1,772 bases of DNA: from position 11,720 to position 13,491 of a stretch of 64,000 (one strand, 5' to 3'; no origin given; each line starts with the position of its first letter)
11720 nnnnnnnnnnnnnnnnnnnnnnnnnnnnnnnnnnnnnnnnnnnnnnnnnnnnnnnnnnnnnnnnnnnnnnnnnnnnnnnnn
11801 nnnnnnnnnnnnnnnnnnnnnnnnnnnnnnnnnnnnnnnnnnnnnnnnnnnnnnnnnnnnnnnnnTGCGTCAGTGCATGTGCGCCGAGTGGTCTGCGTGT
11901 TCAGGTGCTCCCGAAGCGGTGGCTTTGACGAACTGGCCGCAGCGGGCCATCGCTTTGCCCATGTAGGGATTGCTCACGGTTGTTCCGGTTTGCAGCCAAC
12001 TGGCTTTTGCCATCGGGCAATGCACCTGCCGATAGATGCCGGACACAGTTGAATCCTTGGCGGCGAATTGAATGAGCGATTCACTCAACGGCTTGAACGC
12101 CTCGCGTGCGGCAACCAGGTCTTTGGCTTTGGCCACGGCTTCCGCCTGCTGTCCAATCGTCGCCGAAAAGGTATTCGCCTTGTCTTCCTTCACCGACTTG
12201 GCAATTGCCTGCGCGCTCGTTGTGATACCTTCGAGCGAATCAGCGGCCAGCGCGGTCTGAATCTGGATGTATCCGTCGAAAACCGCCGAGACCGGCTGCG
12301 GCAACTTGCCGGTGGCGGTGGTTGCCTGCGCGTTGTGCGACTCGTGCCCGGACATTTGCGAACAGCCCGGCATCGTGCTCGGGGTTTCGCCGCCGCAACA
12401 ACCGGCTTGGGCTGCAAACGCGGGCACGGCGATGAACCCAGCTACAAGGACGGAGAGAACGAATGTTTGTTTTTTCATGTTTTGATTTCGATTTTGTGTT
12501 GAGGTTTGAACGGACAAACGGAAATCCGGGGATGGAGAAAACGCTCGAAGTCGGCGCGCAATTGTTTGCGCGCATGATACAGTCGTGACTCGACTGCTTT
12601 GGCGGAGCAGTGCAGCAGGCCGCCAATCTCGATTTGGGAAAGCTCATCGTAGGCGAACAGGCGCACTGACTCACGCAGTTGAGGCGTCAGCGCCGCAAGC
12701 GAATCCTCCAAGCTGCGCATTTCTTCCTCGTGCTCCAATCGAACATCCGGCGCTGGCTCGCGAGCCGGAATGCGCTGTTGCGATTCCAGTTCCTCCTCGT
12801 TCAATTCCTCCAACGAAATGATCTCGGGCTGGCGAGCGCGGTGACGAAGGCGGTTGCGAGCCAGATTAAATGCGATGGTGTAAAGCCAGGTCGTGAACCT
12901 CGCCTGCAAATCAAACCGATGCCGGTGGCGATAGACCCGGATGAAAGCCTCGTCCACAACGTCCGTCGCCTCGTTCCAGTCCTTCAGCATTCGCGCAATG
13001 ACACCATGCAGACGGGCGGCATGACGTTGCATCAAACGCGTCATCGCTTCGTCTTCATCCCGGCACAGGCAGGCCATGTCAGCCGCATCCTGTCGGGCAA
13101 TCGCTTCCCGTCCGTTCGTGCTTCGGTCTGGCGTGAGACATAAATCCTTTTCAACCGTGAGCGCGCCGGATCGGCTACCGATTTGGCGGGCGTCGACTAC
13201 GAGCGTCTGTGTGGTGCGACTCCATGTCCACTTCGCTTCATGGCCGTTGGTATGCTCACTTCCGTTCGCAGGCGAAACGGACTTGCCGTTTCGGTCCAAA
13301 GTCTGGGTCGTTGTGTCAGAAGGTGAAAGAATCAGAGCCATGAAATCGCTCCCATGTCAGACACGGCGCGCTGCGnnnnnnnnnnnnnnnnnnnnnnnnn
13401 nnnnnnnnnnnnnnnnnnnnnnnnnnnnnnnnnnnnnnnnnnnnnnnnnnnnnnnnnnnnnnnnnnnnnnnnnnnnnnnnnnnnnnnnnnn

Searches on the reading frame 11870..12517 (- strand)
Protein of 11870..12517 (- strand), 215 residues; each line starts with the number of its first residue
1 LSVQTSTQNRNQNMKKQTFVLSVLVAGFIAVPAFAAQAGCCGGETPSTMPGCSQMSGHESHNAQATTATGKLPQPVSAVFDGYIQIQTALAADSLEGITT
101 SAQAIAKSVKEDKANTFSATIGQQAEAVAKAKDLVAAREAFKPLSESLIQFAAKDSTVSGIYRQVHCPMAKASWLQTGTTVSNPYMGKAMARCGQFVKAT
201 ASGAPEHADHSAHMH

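Call 3: search_protein_families(library=pfam, proteins=[window:11870-12517:-], max_evalue=0.01)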
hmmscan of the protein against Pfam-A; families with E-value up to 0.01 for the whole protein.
window:11870-12517:- (215 aa): 2 families
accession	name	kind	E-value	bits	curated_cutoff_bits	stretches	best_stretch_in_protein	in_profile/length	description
PF11827.13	DUF3347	-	3.8e-10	40.9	25.5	1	79-156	1-89/93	Protein of unknown function (DUF3347)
PF05721.19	PhyH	-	0.0026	18.5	22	1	81-189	4-107/213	Phytanoyl-CoA dioxygenase (PhyH)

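Call 4: search_protein_families(library=ncbifam, proteins=[window:11870-12517:-], max_evalue=0.01)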
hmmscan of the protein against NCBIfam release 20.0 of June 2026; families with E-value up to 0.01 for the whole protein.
window:11870-12517:- (215 aa): 3 families
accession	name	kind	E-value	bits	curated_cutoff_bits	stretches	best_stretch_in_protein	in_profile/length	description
NF047615.1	LIC13259_LIC11441_fam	subfamily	4.9e-13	49.8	100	1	102-194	55-144/144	LIC13259/LIC11441 family protein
NF047861.1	LIC13259ECMBind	equivalog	1.7e-09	37.8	250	1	111-195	59-141/143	LIC13259 family plasminogen/vitronectin/complement-binding protein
NF052660.1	PopZ_fam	subfamily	0.0067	17.7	125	1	108-176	80-147/167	PopZ family protein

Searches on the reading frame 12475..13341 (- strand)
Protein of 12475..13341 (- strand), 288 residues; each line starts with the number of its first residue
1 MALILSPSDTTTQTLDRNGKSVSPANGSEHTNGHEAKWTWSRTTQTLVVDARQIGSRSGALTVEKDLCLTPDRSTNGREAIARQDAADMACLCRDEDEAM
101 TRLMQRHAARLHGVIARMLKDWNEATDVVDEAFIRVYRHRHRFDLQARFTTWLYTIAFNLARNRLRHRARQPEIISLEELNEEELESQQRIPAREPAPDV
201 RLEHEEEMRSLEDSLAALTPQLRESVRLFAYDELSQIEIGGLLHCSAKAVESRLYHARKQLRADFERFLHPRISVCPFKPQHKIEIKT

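Call 3: search_protein_families(library=pfam, proteins=[window:12475-13341:-], max_evalue=0.01)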
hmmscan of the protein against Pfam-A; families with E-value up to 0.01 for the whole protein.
window:12475-13341:- (288 aa): 4 families
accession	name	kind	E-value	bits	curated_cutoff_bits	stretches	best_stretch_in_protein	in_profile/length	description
PF04542.20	Sigma70_r2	-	7.8e-16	58.1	24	1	103-170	1-70/71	Sigma-70 region 2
PF08281.18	Sigma70_r4_2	-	3.8e-10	39.7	25.7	1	209-261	2-54/54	Sigma-70, region 4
PF07638.17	Sigma70_ECF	-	2.2e-05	24.9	21.1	1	123-264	47-182/185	ECF sigma factor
PF04545.22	Sigma70_r4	-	6.2e-05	22.9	24.1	1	215-263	2-50/50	Sigma-70, region 4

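Call 4: search_protein_families(library=ncbifam, proteins=[window:12475-13341:-], max_evalue=0.01)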
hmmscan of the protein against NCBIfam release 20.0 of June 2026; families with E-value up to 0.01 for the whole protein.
window:12475-13341:- (288 aa): 84 families (the best 25 are shown)
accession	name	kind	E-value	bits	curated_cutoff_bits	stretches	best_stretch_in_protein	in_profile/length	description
NF004113.0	PRK05602.1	equivalog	7.5e-35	120.5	208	1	80-266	27-202/211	RNA polymerase sigma factor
NF007223.0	PRK09641.1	equivalog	8.5e-29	100.7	209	1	95-266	15-185/187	RNA polymerase sigma factor SigW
TIGR02937.1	sigma70-ECF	superfamily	2.1e-28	99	42.9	1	98-262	1-162/165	sigma-70 family RNA polymerase sigma factor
NF008888.0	PRK11922.1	equivalog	1.2e-27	97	204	1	78-271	10-202/231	RNA polymerase sigma factor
TIGR02939.1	RpoE_Sigma70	equivalog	2.1e-26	93.1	236.15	1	92-262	14-183/190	RNA polymerase sigma factor RpoE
NF009166.1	PRK12513.1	equivalog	4.2e-25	88.6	206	1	83-264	7-185/193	RNA polymerase sigma factor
TIGR02985.1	Sig70_bacteroi1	subfamily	1.7e-23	83.6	126.4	1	100-264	3-161/162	RNA polymerase sigma-70 factor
TIGR02948.1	SigW_bacill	equivalog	2.4e-23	83.2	243.1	1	96-264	16-183/187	RNA polymerase sigma factor SigW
NF009168.0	PRK12515.1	subfamily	6e-23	81.3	236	1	82-262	6-176/189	RNA polymerase sigma factor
NF009171.0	PRK12518.1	equivalog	3.3e-22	79.2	208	1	87-264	15-183/191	RNA polymerase sigma factor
NF006930.0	PRK09415.1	subfamily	1.6e-20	73.7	198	1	94-266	12-176/179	RNA polymerase factor sigma C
NF007225.0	PRK09643.1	equivalog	1.7e-19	70.3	190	1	83-268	12-185/204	RNA polymerase sigma factor SigM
NF006089.0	PRK08241.1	subfamily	2.6e-19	69.5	240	1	93-263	17-202/343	RNA polymerase subunit sigma-70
NF007229.0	PRK09647.1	equivalog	6.1e-19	68.2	265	1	99-266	45-203/220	RNA polymerase sigma factor SigE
NF009176.0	PRK12524.1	equivalog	3.2e-18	66.2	264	1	82-263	10-182/196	RNA polymerase sigma factor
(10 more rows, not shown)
